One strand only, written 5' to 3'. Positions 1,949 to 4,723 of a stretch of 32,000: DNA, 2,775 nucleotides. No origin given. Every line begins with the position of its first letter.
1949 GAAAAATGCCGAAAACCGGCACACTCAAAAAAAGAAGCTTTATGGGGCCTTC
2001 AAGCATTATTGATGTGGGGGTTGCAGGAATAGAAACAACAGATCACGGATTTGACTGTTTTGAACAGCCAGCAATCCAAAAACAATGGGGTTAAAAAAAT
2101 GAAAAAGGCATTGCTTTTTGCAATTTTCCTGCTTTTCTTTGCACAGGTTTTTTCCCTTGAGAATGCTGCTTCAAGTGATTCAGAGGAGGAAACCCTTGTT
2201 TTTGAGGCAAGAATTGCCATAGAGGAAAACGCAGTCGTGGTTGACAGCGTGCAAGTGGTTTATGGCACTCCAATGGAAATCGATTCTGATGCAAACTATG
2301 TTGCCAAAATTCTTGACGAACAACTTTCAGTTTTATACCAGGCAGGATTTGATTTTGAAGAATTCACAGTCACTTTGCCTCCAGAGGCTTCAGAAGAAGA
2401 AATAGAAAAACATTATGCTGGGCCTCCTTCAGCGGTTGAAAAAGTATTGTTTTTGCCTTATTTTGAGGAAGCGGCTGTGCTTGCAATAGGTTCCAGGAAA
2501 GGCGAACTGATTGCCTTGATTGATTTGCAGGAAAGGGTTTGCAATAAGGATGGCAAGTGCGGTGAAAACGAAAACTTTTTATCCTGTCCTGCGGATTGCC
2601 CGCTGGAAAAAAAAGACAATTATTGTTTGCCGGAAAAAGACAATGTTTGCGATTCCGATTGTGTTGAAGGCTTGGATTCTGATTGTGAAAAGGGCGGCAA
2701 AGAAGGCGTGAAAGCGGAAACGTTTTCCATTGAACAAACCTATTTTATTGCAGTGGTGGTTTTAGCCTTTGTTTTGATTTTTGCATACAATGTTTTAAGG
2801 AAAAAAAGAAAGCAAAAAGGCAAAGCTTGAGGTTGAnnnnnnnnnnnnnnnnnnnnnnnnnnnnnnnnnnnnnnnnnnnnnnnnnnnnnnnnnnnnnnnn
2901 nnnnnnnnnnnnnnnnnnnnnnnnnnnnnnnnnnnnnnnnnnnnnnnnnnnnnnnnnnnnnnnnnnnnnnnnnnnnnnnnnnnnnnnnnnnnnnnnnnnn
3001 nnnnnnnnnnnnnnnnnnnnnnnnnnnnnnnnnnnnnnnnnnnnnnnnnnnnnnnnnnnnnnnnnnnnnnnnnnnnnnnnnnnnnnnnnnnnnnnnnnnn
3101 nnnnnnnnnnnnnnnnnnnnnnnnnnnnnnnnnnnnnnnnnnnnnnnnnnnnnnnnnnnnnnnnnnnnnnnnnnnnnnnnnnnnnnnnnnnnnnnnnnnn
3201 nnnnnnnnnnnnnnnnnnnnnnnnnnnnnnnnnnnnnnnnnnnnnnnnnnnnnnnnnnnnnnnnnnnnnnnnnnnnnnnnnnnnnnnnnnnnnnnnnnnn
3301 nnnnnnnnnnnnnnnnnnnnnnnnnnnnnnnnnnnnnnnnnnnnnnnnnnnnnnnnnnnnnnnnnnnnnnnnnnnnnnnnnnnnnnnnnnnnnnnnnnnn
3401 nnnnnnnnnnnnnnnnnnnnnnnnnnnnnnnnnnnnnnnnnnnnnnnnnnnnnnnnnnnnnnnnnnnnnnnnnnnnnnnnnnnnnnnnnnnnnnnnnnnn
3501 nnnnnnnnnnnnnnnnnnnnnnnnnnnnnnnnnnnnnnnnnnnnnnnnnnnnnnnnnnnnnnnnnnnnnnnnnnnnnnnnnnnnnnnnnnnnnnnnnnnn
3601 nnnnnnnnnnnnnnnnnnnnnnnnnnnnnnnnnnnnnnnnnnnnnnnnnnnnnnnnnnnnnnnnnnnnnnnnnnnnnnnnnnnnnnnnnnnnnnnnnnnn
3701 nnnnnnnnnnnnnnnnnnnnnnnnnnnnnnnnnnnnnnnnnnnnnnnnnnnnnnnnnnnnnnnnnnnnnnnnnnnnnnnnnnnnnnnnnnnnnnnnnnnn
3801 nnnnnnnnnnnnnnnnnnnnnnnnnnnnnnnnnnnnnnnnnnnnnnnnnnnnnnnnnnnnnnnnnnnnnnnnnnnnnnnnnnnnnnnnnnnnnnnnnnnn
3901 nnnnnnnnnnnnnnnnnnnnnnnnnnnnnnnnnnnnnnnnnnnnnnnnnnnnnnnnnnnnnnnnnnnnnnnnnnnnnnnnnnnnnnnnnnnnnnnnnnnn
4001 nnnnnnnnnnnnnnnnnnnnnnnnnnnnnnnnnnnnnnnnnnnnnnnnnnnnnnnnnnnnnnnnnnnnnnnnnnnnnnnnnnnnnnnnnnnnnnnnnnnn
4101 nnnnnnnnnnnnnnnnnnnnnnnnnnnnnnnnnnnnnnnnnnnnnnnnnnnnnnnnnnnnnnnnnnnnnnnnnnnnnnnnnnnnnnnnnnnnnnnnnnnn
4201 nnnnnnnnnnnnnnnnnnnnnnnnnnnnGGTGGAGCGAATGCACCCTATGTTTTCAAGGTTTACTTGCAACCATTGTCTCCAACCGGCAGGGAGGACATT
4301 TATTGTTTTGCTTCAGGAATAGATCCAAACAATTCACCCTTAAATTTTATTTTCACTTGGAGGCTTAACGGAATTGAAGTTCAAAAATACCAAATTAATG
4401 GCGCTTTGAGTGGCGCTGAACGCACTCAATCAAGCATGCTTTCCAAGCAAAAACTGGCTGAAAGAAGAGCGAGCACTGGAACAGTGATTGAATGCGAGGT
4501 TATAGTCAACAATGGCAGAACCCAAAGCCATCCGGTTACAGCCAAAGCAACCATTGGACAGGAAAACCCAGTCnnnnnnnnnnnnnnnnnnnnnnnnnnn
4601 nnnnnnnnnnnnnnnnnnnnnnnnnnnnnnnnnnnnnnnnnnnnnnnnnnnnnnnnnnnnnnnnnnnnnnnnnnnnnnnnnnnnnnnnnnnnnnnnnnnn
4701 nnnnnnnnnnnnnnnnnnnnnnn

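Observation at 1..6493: Tandemly duplicated two-gene cassette: giant modular secreted HExxH protein plus small membrane-anchored 8-Cys partner (effector/immunity-like array)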

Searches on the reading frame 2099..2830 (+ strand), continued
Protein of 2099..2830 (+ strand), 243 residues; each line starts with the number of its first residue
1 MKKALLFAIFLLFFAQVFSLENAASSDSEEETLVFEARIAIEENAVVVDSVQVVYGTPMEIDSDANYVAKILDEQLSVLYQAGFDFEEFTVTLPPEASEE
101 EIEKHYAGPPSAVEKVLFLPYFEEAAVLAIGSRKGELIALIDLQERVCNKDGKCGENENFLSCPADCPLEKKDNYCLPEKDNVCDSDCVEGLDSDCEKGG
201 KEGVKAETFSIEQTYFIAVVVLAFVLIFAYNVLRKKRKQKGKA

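Call 67: search_protein_families(library=ncbifam, proteins=[window:2099-2830:+, L012:2865-4619:+, L026:4079-6004:+], max_evalue=0.1)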
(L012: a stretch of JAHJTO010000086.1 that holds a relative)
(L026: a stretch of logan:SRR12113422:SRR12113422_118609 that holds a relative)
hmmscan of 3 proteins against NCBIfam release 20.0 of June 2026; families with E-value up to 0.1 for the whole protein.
window:2099-2830:+ (243 aa): 0 families

L012:2865-4619:+ (584 aa): 3 families
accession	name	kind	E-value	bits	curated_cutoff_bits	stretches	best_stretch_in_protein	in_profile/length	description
NF041940.1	choice_anch_X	domain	9.2e-09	34.9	25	1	94-131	1-36/37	choice-of-anchor X domain-containing protein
TIGR03296.1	M6dom_TIGR03296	domain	0.005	16.8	110.8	1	282-303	168-188/286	M6 family metalloprotease domain-containing protein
TIGR00868.1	hCaCC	subfamily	0.098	10.4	900.85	0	87-135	637-683/863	calcium-activated chloride channel protein 1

L026:4079-6004:+ (641 aa): 0 families

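Call 88: search_protein_families(library=pfam, proteins=[P0083, P0132, P0031, L023:4107-5996:+, L024:225-1253:+, L030:4068-5444:+, L026:4079-6004:+], max_evalue=0.1)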
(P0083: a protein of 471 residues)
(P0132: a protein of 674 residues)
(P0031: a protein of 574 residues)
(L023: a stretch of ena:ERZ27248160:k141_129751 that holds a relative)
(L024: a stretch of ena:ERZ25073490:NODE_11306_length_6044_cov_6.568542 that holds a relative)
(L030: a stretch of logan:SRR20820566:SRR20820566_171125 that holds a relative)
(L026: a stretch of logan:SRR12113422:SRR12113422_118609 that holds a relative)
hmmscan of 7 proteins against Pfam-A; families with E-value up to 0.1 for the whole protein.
P0083 (471 aa): 1 family
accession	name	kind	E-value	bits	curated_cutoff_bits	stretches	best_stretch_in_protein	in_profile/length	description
PF22852.1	SoxE_N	-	0.042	14.1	27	1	438-462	3-27/48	Sulfocyanin, N-terminal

P0132 (674 aa): 7 families
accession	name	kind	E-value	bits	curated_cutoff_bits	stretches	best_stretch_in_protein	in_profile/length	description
PF18911.6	PKD_4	-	1.2e-17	64.1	27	1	44-114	7-76/85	PKD domain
PF00801.26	PKD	-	3.7e-13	49.7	23.5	1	46-116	5-75/80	PKD domain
PF02412.23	TSP_3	-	1.9e-08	34.3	25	2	147-166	15-34/36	Thrombospondin type 3 repeat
PF13583.11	Reprolysin_4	-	0.0023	18.1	22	1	318-372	108-160/203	Metallo-peptidase family M12B Reprolysin-like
PF21027.3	Sde0182_C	-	0.013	16.5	27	1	57-78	1-23/83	Cellulose-binding protein Sde0182, C-terminal domain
PF13688.12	Reprolysin_5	-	0.032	14.9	27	1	344-391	138-180/196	Metallo-peptidase family M12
PF09471.16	Peptidase_M64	-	0.07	12.7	26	0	346-367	140-163/302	IgA Peptidase M64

P0031 (574 aa): 0 families

L023:4107-5996:+ (629 aa): 2 families
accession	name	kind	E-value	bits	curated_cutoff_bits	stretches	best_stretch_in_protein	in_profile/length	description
PF02412.23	TSP_3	-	0.0035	17.4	25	1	269-287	13-31/36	Thrombospondin type 3 repeat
PF09471.16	Peptidase_M64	-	0.033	13.8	26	1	454-483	135-164/302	IgA Peptidase M64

L024:225-1253:+ (342 aa): 3 families
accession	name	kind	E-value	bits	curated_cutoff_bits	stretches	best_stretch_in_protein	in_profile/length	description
PF13688.12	Reprolysin_5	-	0.00038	21.2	27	1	174-195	135-156/196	Metallo-peptidase family M12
PF13574.12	Reprolysin_2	-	0.00048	20.5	27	1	165-200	108-146/195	Metallo-peptidase family M12B Reprolysin-like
PF13583.11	Reprolysin_4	-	0.0043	17.2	22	1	178-205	133-160/203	Metallo-peptidase family M12B Reprolysin-like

L030:4068-5444:+ (458 aa): 4 families
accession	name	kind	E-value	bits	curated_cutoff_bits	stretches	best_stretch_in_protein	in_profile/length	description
PF13688.12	Reprolysin_5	-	0.012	16.3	27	1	314-369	131-171/196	Metallo-peptidase family M12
PF02031.22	Peptidase_M7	-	0.016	15.7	25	1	330-374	78-120/133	Streptomyces extracellular neutral proteinase (M7) family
PF21827.1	New_glue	-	0.041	14.1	31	1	167-196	35-64/94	New glue protein family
PF13583.11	Reprolysin_4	-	0.092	12.8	22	0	328-358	133-163/203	Metallo-peptidase family M12B Reprolysin-like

L026:4079-6004:+ (641 aa): 1 family
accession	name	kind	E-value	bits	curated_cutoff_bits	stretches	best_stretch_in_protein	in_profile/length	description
PF09471.16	Peptidase_M64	-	2.3e-14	53.7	26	2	408-475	1-64/302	IgA Peptidase M64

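Call 89: search_protein_families(library=padloc, proteins=[window:2099-2830:+], max_evalue=0.01)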
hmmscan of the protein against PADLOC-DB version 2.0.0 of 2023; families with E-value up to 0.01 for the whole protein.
window:2099-2830:+ (243 aa): 0 families

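Call 102: find_related_loci(query=A3, collection=metagenome_contigs, flank=5000)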
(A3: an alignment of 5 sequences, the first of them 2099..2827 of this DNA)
Query A3 (243 aa) in metagenome_contigs; peptide patterns used: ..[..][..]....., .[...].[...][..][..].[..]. (x = any residue, [..] = any of these).
149 stretches matched a pattern; 33 encode a relative of the query (tblastn E <= 1e-3); 33 distinct loci.
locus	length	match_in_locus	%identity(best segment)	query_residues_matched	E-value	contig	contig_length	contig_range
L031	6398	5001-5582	35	1-202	8e-35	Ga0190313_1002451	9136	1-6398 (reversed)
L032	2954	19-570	31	31-239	4e-27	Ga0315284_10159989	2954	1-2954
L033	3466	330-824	38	33-196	2e-25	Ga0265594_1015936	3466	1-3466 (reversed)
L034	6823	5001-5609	30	26-238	1e-21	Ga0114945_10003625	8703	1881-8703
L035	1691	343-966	29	1-228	2e-21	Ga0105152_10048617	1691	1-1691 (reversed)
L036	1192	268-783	30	1-196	2e-20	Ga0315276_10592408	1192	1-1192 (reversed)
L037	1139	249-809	27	1-210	6e-20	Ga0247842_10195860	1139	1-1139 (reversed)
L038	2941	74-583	30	1-196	5e-19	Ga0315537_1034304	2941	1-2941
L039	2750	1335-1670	37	119-238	1e-18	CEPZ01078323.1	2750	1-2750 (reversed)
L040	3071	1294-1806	31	7-196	1e-18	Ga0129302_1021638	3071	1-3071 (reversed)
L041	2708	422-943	32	1-197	2e-18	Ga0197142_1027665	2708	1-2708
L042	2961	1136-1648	31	7-196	1e-18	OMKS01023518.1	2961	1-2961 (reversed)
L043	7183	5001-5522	30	1-197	1e-17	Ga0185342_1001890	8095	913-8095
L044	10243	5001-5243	45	117-196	3e-15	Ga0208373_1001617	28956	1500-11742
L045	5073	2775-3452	27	1-240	2e-15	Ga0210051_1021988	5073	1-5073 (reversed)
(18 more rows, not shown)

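Call 111: find_related_loci(query=A3, collection=viral_contigs, flank=5000)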
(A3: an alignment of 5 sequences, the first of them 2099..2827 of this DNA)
Query A3 (243 aa) in viral_contigs; peptide patterns used: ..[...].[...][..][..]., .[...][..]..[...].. (x = any residue, [..] = any of these).
43 stretches matched a pattern, but none encodes a relative of the query by tblastn (E <= 1e-3).
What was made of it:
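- Tried and rejected: No B relatives occur in IMG/VR viral contigs (call 111), so a viral origin was dropped.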

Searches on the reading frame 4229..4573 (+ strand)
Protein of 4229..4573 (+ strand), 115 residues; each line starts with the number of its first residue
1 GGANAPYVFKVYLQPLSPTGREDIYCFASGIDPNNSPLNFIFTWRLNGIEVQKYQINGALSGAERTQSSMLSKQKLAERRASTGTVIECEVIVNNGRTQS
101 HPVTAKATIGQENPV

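Call 99: search_solved_structures(query=A10, max_evalue=10, show_alignments=1)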
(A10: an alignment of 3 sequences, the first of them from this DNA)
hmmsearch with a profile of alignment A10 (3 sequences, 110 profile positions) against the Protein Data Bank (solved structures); distinct sequences matched with E-value up to 10: 302 (the best 60 are shown).
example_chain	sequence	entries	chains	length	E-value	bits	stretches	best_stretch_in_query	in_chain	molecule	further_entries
6hyg_A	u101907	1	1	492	3.5e-05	26.9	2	21-88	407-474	IgHG1 and IgHG4 hybrid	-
6d4n_A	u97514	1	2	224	0.00019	24.6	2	22-88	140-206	Fc fragment of IgG4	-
6d4e_A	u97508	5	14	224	0.00072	22.7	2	10-86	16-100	Fc Fragment of IgG1 | Igg1 Fc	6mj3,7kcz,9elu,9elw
5nsc_A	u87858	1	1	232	0.00091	22.4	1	10-88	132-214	Putative uncharacterized protein DKFZp686C11235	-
8a49_A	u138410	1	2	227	0.00096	22.3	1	21-88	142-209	IgG1 Fc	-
8f8w_A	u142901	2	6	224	0.00097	22.3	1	21-88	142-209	afucosylated IgG1 fragment | Uncharacterized protein DKFZp686C11235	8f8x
6g1e_B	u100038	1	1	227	0.00098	22.3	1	26-88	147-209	Immunoglobulin gamma-1 heavy chain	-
11ex_A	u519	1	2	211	0.0011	22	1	10-88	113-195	Immunoglobulin heavy constant gamma 1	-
4bsv_A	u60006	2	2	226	0.0012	22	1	10-88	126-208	HETERODIMERIC FC ANTIBODY AZYMETRIC VARIANT 2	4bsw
5m3v_B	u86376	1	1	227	0.0012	22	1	26-88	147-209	Ig gamma-1 chain C region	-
5v43_A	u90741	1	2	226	0.0016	21.6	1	21-88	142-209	Ig gamma-1 chain C region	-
9x35_B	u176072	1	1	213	0.0018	21.4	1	21-88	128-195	IgG1 Fc variant chain B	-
9x35_C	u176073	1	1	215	0.0018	21.4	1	21-88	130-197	IgG1 Fc variant chain C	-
5djx_A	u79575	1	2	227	0.002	21.2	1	11-88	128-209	Ig gamma-1 chain C region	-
5dja_A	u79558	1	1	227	0.002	21.2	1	21-88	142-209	Ig gamma-1 chain C region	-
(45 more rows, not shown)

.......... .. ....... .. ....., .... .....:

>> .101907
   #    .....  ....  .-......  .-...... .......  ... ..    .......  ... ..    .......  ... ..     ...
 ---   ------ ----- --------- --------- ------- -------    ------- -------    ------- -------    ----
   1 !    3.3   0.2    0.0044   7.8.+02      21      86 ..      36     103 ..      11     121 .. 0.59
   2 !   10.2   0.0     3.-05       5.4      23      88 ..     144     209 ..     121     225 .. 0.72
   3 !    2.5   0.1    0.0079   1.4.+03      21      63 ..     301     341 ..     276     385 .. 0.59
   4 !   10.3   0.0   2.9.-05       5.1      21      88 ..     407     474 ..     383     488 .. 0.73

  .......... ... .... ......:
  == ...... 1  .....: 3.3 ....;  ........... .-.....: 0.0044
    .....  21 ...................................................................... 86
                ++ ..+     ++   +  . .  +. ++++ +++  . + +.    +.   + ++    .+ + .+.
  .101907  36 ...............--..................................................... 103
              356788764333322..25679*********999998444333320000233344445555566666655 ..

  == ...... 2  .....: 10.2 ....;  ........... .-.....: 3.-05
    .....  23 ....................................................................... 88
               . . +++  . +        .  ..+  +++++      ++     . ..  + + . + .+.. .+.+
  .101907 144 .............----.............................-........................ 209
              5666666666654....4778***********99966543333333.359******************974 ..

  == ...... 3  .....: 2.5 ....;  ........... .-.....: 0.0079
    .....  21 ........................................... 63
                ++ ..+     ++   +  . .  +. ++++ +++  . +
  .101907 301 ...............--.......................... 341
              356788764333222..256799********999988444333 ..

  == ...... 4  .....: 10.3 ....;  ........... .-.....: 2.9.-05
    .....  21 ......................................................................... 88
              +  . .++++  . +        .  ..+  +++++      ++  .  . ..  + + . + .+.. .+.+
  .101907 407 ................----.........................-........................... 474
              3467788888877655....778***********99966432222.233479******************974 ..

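Call 100: search_protein_families(library=pfam, alignment_id=A10, max_evalue=10)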
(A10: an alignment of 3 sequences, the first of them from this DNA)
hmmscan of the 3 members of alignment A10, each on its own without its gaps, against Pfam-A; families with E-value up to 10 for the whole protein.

A. member 1, seq(115 aa): 1 family
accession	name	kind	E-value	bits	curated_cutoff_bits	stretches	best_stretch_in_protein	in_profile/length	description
PF17777.6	RL10P_insert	-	0.13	12.6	29.1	1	81-108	1-28/71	Insertion domain in 60S ribosomal protein L10P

B. families by the number of members that match (of 3 scanned): 6 families
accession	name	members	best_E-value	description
PF17963.7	Big_9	1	0.0028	Bacterial Ig domain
PF13895.12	Ig_2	1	0.0046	Immunoglobulin domain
PF13527.13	Acetyltransf_9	1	0.057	Acetyltransferase (GNAT) domain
PF17777.6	RL10P_insert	1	0.13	Insertion domain in 60S ribosomal protein L10P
PF22682.2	Ribosomal_uL24m-like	1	0.14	Large ribosomal subunit protein uL24m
PF18911.6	PKD_4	1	0.15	PKD domain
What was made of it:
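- Checked: 'Ig-like' also has weak support: PDB Ig constant domains E 3.5e-5, and Pfam Ig_2 / Big_9 at about 3-5e-3 (calls 99, 100).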
